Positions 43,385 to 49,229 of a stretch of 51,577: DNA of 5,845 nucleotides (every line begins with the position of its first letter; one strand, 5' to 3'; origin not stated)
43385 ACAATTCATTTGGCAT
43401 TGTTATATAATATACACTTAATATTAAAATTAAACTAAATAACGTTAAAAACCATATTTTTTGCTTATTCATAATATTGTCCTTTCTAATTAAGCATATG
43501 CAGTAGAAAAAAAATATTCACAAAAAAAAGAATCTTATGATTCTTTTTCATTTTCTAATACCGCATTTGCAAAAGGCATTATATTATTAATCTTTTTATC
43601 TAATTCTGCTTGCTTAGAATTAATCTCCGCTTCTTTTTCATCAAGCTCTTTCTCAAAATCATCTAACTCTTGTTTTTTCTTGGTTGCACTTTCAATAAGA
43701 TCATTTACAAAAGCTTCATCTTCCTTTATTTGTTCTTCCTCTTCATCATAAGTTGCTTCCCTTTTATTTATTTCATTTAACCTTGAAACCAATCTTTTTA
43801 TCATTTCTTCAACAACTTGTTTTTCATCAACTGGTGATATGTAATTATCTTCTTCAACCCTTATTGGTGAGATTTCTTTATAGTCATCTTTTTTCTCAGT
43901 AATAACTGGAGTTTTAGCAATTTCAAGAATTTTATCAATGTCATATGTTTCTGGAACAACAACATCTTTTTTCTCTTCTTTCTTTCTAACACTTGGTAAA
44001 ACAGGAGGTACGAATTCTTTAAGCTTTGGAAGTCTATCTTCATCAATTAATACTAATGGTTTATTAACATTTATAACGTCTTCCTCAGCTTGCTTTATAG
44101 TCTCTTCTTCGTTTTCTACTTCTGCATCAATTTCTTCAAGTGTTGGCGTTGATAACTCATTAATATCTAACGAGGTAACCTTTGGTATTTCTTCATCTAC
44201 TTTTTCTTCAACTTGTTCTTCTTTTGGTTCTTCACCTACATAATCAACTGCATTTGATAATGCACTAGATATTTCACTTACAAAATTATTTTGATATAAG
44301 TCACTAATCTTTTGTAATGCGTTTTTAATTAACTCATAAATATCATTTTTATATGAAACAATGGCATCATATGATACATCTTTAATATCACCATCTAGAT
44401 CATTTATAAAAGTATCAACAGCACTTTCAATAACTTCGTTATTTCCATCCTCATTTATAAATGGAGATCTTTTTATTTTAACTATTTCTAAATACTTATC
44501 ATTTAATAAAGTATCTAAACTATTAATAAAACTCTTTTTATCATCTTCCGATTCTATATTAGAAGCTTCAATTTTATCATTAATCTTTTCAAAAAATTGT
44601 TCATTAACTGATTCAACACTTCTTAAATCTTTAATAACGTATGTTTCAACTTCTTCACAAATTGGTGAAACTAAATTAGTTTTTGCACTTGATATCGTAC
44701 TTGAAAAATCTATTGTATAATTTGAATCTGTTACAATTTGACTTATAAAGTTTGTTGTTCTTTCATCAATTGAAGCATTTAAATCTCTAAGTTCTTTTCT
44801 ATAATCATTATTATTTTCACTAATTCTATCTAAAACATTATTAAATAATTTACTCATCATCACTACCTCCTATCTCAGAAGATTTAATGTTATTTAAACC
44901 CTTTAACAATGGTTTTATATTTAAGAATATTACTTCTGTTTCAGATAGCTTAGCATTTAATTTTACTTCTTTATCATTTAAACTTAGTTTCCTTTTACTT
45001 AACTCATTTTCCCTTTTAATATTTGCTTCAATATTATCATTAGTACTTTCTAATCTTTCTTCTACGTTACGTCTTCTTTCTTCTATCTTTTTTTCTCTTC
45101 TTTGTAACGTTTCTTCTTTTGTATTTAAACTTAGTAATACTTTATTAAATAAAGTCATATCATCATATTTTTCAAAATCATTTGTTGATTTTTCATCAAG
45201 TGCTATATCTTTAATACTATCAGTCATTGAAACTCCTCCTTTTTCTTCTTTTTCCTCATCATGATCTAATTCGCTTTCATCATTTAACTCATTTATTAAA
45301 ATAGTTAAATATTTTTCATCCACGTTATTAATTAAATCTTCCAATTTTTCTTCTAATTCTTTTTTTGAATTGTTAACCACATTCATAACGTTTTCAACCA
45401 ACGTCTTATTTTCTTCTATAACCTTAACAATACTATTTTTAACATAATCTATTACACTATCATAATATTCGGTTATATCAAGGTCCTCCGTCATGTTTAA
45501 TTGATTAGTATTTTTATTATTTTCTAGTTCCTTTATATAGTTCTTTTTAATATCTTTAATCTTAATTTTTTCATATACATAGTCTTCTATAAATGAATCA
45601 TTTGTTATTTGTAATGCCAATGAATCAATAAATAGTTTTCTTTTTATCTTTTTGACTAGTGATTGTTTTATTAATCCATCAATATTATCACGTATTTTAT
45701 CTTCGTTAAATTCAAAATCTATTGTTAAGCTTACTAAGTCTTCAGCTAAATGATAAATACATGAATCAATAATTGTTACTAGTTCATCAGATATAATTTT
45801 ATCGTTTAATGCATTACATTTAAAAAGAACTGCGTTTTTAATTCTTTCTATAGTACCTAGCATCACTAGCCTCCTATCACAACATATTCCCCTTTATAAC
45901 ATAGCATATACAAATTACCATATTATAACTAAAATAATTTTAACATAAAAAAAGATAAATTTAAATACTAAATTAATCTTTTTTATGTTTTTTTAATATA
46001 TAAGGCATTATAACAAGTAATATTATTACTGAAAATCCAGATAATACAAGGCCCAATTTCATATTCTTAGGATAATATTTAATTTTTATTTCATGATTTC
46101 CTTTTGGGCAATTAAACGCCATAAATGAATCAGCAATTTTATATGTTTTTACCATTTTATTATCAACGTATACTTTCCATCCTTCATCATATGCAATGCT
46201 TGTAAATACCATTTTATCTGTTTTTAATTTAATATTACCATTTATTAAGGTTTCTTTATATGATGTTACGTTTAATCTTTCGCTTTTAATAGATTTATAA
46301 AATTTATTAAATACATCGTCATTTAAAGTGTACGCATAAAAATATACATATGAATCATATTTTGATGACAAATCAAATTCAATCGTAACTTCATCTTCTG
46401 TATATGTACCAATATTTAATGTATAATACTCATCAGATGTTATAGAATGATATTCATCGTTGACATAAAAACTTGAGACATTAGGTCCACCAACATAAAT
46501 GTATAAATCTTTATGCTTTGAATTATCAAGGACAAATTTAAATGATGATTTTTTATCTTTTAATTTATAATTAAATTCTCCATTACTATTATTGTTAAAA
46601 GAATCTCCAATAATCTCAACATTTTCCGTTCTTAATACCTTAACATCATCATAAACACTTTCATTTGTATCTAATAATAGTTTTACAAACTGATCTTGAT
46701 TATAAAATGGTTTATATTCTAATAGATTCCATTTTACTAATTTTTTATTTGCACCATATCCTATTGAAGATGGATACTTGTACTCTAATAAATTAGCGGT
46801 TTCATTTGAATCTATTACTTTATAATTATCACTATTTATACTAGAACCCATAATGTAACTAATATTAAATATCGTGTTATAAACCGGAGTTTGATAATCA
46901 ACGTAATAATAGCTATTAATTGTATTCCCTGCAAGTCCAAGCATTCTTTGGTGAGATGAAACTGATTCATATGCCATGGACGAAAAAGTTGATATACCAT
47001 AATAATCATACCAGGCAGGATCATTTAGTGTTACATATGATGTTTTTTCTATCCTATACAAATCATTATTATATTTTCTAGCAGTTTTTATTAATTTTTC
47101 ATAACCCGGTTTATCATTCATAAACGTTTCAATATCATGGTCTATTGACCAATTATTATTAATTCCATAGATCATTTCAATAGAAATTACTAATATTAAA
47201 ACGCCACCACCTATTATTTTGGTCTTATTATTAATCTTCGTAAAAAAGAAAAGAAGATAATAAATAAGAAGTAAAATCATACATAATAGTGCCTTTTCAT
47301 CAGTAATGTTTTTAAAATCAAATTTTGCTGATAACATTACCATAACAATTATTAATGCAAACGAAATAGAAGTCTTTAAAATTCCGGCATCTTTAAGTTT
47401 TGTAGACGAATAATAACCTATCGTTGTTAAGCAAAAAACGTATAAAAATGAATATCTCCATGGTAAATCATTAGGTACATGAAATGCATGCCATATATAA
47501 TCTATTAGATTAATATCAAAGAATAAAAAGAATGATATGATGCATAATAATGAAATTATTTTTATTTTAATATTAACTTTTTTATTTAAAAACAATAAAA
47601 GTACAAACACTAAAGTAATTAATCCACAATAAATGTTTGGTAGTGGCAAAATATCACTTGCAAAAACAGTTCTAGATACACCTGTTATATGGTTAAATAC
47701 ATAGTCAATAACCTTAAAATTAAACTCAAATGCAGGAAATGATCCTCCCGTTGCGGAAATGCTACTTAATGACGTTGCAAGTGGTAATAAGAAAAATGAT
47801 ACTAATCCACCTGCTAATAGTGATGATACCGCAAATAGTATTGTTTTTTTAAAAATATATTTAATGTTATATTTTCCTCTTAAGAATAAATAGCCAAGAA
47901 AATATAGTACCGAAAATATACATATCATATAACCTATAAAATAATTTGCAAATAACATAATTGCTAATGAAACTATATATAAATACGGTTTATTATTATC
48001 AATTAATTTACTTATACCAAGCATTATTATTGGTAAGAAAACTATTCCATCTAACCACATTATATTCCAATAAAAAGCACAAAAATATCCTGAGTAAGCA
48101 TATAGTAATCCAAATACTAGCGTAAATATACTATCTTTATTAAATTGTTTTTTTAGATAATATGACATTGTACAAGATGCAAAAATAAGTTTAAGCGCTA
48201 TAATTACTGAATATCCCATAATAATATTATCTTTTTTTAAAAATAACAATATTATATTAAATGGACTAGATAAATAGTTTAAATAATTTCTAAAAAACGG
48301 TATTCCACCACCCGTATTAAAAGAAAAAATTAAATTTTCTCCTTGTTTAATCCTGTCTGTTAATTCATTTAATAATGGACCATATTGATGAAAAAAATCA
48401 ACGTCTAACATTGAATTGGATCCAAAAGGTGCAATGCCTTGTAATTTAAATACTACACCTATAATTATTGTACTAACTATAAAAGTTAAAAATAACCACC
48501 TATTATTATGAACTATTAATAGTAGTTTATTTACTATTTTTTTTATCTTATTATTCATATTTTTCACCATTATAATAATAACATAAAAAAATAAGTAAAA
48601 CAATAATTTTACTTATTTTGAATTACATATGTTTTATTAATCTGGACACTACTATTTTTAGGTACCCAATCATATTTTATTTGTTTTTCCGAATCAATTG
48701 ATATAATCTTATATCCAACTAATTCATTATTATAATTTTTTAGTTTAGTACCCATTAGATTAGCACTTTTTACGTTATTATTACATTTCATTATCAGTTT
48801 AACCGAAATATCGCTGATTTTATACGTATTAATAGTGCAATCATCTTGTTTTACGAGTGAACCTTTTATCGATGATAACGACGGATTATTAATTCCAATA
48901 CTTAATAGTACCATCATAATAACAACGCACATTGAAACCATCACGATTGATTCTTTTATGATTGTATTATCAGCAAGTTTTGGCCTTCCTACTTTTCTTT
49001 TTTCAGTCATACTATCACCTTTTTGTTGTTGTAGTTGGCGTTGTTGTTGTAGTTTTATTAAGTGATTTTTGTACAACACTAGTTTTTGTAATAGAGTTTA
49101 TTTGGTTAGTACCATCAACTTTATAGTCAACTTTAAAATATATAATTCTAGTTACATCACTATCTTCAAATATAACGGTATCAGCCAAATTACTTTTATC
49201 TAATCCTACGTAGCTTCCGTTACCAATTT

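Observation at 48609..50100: Portable N-terminal module 'basic-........-TM' on four unrelated surface proteins, followed by (K/R)-G in three; two lie directly behind tadB-tadC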

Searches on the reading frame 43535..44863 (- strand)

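Call 6: search_protein_families(library=pfam, proteins=[window:43535-44863:-], max_evalue=0.01)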
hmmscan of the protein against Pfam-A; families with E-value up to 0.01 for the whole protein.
window:43535-44863:- (442 aa): 0 families

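Call 7: search_protein_families(library=ncbifam, proteins=[window:43535-44863:-], max_evalue=0.01)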
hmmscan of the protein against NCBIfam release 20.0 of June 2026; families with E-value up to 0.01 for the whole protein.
window:43535-44863:- (442 aa): 1 family
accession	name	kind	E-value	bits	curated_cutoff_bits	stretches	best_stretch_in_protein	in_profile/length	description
NF047368.1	collar_FlbB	equivalog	0.0035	17.1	110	1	363-434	60-131/193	periplasmic-type flagellar collar protein FlbB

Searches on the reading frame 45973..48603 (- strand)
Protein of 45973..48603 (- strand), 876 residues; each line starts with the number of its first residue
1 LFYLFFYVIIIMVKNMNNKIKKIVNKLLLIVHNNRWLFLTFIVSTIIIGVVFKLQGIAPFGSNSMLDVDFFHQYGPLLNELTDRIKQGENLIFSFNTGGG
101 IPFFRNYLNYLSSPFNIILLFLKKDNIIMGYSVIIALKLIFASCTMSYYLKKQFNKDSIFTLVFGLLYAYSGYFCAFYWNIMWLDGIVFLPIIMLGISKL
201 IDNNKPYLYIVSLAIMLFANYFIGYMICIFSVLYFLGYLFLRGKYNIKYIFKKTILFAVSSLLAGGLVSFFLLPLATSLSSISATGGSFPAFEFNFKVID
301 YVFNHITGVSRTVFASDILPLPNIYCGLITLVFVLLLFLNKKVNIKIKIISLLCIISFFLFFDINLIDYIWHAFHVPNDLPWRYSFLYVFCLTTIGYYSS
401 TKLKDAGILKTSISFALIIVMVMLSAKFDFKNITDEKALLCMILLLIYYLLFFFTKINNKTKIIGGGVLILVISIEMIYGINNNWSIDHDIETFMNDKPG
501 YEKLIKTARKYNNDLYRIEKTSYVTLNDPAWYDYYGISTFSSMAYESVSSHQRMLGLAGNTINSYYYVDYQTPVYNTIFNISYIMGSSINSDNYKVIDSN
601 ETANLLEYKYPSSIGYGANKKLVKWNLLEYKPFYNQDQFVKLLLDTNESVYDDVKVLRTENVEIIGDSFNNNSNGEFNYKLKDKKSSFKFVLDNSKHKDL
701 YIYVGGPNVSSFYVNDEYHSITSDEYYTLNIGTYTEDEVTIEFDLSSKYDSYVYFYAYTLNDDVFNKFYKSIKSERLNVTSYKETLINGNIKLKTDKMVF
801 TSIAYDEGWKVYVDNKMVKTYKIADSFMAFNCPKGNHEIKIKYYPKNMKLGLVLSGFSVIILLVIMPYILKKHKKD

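Call 6: search_protein_families(library=pfam, proteins=[window:45973-48603:-], max_evalue=0.01)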
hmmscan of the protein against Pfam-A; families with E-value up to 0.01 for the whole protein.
window:45973-48603:- (876 aa): 1 family
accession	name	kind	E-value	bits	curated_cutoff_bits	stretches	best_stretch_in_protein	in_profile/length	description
PF09586.16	YfhO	-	3e-149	499.4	28.5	1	41-855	2-835/835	Bacterial membrane protein YfhO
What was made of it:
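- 45973..48603 (-): YfhO/PgfM-like membrane glycosyltransferase downstream of C. This is conserved context and a possible O-glycosylase of the Thr-rich tails. Pfam YfhO E=3e-149 (call 6).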

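Call 7: search_protein_families(library=ncbifam, proteins=[window:45973-48603:-], max_evalue=0.01)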
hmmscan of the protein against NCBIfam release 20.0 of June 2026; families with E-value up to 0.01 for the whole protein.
window:45973-48603:- (876 aa): 2 families
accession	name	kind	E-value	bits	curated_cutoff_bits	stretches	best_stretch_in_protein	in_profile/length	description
NF047590.1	GlcsyltransPgfM2Strep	equivalog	1.9e-81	274.5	1500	1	32-866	21-877/884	glycosyltransferase PgfM2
NF047589.1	GlcsyltransPgfM1Strep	equivalog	2.7e-55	187.9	1400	3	37-429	13-419/955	glycosyltransferase PgfM1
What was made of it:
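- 45973..48603 (-): NCBIfam PgfM2 274 bits, below the curated cutoff (call 7).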

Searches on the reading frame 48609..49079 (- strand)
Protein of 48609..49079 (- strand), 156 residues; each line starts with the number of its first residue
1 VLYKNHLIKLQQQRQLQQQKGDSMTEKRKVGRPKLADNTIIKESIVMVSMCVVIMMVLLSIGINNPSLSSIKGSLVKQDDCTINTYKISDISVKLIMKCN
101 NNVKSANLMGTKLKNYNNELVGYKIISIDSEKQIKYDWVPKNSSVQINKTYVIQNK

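Call 6: search_protein_families(library=pfam, proteins=[window:48609-49079:-], max_evalue=0.01)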
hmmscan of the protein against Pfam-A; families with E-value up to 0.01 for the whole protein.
window:48609-49079:- (156 aa): 0 families

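Call 7: search_protein_families(library=ncbifam, proteins=[window:48609-49079:-], max_evalue=0.01)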
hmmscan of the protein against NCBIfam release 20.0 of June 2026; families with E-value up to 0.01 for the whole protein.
window:48609-49079:- (156 aa): 0 families

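Call 38: find_homologous_proteins(query=window:48609-49010:-, max_evalue=0.001)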
Query window:48609-49010:- (133 aa): 1 proteins with E <= 0.001 among 5 candidates.
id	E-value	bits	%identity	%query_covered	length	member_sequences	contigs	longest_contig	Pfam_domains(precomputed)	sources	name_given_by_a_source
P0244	4.6e-76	270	100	100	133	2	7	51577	-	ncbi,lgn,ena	-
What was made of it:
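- Tried and rejected: The search with C alone returned only C itself, from 5 word candidates (call 38).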
